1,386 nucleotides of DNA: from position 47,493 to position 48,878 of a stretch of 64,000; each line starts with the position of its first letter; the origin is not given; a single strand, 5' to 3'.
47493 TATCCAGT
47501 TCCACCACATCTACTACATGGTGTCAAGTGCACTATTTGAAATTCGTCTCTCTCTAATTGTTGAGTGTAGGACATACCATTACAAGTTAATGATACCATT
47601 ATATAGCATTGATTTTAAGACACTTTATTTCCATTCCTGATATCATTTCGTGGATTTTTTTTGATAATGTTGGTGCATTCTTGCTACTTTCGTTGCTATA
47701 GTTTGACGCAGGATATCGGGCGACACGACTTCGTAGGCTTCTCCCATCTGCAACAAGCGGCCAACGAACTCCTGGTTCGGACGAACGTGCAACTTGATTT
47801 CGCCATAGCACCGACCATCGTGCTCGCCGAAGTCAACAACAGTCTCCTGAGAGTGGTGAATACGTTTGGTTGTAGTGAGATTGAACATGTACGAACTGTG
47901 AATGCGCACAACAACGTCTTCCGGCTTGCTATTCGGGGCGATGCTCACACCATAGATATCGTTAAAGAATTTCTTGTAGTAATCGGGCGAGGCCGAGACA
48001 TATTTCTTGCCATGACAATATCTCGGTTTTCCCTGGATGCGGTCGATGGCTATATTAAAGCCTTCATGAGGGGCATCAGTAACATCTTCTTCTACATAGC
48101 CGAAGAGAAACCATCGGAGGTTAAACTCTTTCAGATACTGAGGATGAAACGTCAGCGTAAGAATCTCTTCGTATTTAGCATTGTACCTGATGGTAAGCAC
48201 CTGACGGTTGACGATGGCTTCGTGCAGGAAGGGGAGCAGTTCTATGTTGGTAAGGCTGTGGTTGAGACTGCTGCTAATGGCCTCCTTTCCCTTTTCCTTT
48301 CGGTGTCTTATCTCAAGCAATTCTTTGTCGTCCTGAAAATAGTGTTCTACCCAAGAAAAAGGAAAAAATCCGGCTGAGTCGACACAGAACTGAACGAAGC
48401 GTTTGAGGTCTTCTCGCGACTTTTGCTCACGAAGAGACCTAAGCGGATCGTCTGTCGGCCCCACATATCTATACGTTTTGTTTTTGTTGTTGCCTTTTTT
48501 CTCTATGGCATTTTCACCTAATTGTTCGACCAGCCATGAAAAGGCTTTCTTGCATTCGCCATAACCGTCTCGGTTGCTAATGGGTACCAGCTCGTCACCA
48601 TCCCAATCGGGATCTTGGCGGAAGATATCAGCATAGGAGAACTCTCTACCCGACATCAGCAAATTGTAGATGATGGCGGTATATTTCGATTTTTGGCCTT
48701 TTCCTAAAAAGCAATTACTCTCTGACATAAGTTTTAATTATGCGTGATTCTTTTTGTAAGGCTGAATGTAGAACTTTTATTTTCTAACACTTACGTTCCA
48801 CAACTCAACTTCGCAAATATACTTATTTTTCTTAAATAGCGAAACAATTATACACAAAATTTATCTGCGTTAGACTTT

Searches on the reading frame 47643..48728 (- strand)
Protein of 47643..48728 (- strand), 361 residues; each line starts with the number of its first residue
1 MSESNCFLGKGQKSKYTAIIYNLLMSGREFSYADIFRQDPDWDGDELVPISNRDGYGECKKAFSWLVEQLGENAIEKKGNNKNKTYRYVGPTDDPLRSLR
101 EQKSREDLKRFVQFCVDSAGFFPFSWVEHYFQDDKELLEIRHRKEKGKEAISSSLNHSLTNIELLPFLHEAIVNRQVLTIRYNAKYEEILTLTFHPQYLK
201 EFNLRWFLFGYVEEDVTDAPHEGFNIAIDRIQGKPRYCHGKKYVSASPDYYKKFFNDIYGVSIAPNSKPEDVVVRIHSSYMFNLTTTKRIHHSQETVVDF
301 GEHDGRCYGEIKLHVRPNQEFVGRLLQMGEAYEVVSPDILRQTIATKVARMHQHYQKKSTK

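Call 3: search_protein_families(library=pfam, proteins=[window:47643-48728:-], max_evalue=0.1)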
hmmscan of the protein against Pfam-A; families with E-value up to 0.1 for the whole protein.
window:47643-48728:- (361 aa): 2 families
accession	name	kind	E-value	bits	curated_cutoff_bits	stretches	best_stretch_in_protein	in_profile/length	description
PF25583.1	WCX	-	1.4e-05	25.7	23.9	1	269-351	2-75/76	WCX domain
PF13280.12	WYL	-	0.00016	22.1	21.8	1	165-213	3-52/70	WYL domain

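Call 4: search_protein_families(library=padloc, proteins=[window:47643-48728:-], max_evalue=0.1)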
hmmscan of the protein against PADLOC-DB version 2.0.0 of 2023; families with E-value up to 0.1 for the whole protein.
window:47643-48728:- (361 aa): 3 families
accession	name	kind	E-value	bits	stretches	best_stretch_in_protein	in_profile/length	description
PDLC01652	WYL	-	1.2e-17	62.7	1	161-351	16-161/162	"CAS-I,CAS-II,CAS-III,CAS-IV,CAS-V,CAS-VI; associated_signaling"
PDLC01766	Cas3c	-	8.8e-05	18.9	1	161-359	133-320/1009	-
PDLC01457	WYL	-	0.028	12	0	161-214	123-176/229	"CAS-I,CAS-II,CAS-III,CAS-IV,CAS-V,CAS-VI; associated_signaling"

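Call 6: search_protein_families(library=ncbifam, proteins=[window:47643-48728:-], max_evalue=0.1)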
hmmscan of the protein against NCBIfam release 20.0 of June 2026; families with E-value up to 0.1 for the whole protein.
window:47643-48728:- (361 aa): 0 families
